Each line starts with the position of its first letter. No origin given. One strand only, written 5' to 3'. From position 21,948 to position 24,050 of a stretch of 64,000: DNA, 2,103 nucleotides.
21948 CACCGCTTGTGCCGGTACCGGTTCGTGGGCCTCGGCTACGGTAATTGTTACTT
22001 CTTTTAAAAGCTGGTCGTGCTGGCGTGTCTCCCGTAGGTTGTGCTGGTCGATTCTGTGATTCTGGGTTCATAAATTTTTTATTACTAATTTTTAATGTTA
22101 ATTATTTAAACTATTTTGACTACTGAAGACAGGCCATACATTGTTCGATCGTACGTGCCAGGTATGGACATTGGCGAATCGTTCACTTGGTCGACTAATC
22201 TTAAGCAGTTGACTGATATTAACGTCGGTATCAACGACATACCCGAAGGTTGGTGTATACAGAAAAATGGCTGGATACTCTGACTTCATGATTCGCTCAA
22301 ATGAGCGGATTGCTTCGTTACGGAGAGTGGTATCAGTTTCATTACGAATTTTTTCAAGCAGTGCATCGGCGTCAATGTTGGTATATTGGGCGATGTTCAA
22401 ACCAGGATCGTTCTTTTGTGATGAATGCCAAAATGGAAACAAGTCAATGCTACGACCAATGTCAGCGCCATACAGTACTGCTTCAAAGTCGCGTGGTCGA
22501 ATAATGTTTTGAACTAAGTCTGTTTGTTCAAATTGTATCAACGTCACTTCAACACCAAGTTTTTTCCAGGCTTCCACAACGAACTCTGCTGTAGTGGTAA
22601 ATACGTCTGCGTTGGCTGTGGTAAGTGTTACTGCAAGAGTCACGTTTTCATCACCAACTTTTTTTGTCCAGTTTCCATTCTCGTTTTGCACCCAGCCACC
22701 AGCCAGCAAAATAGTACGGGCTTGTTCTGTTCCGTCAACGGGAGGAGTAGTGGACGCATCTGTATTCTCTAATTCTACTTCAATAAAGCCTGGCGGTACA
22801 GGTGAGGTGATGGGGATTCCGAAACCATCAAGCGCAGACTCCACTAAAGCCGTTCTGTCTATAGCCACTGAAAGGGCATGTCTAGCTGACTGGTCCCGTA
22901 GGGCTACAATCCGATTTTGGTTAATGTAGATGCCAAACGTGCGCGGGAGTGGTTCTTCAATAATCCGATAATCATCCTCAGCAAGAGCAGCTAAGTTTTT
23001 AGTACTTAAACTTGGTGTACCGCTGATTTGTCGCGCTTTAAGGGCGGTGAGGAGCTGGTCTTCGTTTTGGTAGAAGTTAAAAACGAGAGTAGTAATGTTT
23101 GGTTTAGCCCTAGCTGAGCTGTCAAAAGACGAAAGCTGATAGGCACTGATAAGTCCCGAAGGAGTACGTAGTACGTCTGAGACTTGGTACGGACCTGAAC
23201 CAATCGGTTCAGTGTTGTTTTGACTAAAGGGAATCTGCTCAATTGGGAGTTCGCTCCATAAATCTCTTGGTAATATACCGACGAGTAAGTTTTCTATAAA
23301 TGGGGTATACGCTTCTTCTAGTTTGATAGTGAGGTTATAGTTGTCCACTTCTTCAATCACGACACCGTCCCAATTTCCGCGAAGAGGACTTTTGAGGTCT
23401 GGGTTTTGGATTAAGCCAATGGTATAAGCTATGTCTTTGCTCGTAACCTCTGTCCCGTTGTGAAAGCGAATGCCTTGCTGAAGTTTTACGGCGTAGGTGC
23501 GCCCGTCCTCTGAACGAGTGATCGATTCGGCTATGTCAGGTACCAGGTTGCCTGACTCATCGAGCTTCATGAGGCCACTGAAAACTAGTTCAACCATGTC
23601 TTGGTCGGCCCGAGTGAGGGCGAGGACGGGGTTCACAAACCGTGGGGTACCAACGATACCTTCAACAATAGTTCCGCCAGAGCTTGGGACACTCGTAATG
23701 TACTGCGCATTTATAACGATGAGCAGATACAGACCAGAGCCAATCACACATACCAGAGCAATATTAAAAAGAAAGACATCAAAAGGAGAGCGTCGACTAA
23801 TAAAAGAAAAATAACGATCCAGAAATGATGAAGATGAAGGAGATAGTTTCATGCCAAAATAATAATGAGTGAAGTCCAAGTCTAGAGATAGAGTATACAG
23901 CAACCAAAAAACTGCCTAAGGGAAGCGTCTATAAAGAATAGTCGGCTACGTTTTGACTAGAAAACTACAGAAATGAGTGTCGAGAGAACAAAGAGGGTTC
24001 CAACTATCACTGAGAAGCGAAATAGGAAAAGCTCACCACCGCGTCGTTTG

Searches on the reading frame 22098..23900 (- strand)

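Call 80: search_protein_families(library=pfam, proteins=[window:22098-23900:-], max_evalue=0.00001)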
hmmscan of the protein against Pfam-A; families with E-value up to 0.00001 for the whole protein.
window:22098-23900:- (600 aa): 1 family
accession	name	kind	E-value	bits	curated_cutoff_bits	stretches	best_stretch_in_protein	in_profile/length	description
PF00496.27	SBP_bac_5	-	2.1e-54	185.5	32.4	1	119-480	2-347/368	Bacterial extracellular solute-binding proteins, family 5 Middle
